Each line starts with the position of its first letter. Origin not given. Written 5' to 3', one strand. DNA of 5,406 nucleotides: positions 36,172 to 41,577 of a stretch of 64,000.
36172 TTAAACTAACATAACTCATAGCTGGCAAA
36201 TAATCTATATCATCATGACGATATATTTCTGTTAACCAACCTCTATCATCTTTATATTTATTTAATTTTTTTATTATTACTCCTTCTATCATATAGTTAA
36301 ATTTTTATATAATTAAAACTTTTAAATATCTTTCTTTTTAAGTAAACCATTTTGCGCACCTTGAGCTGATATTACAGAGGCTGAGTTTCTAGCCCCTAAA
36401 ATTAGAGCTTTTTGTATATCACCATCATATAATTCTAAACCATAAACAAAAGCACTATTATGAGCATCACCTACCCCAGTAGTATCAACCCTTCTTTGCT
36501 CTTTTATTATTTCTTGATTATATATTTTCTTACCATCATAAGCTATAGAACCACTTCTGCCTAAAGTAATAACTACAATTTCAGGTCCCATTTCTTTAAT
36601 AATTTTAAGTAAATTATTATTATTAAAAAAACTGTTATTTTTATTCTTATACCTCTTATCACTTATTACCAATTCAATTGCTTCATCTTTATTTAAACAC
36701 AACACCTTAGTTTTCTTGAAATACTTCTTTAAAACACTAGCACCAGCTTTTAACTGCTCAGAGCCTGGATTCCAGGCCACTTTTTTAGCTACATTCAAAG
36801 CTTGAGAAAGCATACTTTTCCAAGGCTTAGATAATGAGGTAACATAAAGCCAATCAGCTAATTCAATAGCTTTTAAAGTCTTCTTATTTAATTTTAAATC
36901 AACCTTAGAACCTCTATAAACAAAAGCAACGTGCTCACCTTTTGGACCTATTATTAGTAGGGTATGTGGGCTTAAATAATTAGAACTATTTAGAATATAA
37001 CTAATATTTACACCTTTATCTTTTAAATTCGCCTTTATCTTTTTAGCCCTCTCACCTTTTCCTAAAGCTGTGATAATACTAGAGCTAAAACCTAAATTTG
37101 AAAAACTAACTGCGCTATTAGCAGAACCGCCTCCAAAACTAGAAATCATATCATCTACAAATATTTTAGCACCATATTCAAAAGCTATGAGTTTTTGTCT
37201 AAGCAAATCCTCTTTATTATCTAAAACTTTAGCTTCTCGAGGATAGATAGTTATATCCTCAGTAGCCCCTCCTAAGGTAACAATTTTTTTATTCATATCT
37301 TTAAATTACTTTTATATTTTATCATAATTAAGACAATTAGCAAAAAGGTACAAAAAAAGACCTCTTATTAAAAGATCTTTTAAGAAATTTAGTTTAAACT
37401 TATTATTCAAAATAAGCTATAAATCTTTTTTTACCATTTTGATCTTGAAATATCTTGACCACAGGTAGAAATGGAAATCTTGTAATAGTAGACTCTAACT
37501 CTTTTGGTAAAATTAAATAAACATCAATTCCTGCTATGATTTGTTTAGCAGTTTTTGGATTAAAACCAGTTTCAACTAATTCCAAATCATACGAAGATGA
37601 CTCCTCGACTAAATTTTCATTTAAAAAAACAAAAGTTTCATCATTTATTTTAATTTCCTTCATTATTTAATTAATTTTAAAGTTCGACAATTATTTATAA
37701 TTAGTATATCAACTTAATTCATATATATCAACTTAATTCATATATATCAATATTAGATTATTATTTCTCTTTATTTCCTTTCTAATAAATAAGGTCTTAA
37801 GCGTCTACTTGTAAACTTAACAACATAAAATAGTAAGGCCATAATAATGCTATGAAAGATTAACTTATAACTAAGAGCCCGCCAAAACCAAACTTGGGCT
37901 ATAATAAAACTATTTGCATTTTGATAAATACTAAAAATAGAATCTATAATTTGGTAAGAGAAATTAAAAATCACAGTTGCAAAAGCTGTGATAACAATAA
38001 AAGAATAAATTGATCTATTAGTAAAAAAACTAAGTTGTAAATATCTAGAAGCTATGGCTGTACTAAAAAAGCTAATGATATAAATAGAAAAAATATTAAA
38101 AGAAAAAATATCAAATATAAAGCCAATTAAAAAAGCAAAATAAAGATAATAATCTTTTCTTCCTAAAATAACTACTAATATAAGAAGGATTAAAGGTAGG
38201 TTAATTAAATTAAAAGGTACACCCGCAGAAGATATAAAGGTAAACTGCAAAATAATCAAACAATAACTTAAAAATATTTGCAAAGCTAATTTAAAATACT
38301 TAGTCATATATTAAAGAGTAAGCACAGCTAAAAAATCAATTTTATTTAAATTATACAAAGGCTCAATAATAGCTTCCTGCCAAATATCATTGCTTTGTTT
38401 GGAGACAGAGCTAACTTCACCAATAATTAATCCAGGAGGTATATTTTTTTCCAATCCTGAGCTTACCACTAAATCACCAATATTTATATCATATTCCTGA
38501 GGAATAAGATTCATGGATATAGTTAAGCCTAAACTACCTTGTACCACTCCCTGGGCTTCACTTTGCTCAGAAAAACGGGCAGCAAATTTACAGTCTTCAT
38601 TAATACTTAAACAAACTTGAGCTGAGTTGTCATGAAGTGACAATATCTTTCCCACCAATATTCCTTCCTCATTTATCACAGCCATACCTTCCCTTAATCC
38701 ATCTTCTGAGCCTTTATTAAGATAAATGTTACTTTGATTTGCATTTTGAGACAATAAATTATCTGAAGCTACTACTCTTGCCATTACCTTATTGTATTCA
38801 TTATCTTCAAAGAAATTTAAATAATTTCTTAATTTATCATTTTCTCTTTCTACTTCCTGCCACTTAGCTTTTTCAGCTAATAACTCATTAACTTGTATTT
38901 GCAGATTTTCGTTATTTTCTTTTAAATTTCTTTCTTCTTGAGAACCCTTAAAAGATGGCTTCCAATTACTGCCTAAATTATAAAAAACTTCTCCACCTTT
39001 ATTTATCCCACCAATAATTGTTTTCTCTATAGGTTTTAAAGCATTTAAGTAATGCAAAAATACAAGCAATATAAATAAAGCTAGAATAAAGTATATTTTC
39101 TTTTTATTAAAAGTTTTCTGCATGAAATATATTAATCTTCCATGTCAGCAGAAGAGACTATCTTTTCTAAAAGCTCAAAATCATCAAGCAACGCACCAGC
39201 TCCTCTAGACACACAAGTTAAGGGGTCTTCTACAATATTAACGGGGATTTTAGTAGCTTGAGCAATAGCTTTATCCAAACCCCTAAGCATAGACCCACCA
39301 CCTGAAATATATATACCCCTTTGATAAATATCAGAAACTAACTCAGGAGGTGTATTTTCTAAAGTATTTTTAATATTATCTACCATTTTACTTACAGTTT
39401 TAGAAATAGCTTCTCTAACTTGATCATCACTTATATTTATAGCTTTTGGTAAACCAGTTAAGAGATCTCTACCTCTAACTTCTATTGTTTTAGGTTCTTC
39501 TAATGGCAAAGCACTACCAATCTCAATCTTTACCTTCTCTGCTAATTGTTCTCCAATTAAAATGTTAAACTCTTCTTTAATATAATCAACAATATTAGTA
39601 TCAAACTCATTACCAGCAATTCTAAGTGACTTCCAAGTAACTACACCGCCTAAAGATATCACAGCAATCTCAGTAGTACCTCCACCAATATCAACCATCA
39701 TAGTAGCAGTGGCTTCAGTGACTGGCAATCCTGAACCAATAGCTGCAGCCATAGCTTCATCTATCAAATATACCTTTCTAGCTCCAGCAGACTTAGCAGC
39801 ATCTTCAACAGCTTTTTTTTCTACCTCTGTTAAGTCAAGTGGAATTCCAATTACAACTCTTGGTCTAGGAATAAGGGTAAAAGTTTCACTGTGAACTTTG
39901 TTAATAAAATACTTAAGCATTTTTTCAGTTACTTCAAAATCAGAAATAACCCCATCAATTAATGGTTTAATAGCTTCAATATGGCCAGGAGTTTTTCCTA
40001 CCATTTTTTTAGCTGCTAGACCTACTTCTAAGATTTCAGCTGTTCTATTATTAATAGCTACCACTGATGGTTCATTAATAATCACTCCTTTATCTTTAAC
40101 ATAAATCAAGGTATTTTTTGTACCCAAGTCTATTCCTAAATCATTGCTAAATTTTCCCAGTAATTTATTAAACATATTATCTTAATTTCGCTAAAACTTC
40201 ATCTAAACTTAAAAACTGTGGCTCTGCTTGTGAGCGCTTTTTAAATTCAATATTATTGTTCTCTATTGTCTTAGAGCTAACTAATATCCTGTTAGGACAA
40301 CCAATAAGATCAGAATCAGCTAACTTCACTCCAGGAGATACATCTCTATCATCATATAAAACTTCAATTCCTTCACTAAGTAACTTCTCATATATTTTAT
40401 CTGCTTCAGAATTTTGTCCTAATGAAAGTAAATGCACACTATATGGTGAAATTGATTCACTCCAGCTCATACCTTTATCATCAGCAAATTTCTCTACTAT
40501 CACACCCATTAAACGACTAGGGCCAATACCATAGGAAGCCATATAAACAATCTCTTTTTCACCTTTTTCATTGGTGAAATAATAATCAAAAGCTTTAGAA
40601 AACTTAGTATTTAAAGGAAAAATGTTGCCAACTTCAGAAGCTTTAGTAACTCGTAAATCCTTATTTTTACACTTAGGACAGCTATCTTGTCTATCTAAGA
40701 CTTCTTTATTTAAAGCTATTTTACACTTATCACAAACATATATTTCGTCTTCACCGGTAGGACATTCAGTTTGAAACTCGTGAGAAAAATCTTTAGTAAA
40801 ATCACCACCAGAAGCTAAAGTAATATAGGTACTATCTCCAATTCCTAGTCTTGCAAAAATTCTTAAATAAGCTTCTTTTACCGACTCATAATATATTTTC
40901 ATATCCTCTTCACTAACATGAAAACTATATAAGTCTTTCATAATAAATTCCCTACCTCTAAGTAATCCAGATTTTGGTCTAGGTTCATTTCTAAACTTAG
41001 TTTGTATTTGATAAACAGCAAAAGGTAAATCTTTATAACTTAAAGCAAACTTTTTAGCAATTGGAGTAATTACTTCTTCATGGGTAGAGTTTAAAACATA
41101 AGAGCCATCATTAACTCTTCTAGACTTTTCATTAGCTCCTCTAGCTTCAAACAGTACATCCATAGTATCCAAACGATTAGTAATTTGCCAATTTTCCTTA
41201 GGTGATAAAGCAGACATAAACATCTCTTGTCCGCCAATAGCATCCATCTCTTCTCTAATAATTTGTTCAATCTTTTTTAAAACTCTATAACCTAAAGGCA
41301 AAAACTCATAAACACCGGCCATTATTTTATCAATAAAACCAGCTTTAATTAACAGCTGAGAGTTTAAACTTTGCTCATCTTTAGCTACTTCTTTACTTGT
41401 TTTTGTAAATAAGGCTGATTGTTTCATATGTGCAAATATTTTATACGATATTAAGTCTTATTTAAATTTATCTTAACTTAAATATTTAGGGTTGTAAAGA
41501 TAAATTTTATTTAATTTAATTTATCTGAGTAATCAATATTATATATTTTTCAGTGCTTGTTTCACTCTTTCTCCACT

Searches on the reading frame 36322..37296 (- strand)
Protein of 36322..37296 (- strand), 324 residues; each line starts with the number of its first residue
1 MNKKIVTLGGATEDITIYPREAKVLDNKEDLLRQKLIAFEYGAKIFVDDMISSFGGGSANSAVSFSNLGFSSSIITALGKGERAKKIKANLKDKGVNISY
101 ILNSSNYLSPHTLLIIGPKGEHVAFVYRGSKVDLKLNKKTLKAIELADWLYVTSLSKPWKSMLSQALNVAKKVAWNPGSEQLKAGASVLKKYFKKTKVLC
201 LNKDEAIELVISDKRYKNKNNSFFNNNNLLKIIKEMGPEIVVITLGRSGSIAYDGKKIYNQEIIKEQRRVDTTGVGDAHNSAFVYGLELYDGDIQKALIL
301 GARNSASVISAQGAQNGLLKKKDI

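Call 41: search_protein_families(library=pfam, proteins=[window:36322-37296:-], max_evalue=0.00001)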
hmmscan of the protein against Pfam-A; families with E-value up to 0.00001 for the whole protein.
window:36322-37296:- (324 aa): 1 family
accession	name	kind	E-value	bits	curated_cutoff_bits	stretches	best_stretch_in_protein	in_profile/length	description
PF00294.29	PfkB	-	5.4e-33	115.1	25.8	1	43-318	24-299/302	pfkB family carbohydrate kinase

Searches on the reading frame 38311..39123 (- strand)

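Call 41: search_protein_families(library=pfam, proteins=[window:38311-39123:-], max_evalue=0.00001)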
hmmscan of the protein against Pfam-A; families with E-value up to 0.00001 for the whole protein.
window:38311-39123:- (270 aa): 1 family
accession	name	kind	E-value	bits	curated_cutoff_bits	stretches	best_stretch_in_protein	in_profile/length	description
PF04085.20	MreC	-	7.5e-33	113.8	28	1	126-268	6-146/147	Rod shape-determining protein MreC, barrel core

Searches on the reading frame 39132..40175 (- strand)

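Call 41: search_protein_families(library=pfam, proteins=[window:39132-40175:-], max_evalue=0.00001)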
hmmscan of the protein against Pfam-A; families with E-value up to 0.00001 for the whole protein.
window:39132-40175:- (347 aa): 4 families
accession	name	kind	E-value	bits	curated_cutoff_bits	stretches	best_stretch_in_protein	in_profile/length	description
PF06723.19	MreB_Mbl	-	2.5e-140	467.4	27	1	11-336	2-325/327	MreB/Mbl protein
PF00012.26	HSP70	-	5.7e-15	55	20.6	1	106-211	135-246/599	Hsp70 protein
PF14450.12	FtsA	-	2.4e-12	47.8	31.8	1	160-316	2-111/127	Cell division protein FtsA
PF00022.25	Actin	-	9.3e-09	34.8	27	1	16-205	10-194/410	Actin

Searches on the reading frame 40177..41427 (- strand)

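Call 41: search_protein_families(library=pfam, proteins=[window:40177-41427:-], max_evalue=0.00001)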
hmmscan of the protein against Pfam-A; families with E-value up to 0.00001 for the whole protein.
window:40177-41427:- (416 aa): 2 families
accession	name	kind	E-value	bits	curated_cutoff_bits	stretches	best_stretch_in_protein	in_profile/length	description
PF00587.30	tRNA-synt_2b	-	3.6e-28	99.3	29.3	1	106-313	7-178/179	tRNA synthetase class II core domain (G, H, P, S and T)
PF03129.25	HGTP_anticodon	-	4.3e-14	52.9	21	1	339-416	15-92/94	Anticodon binding domain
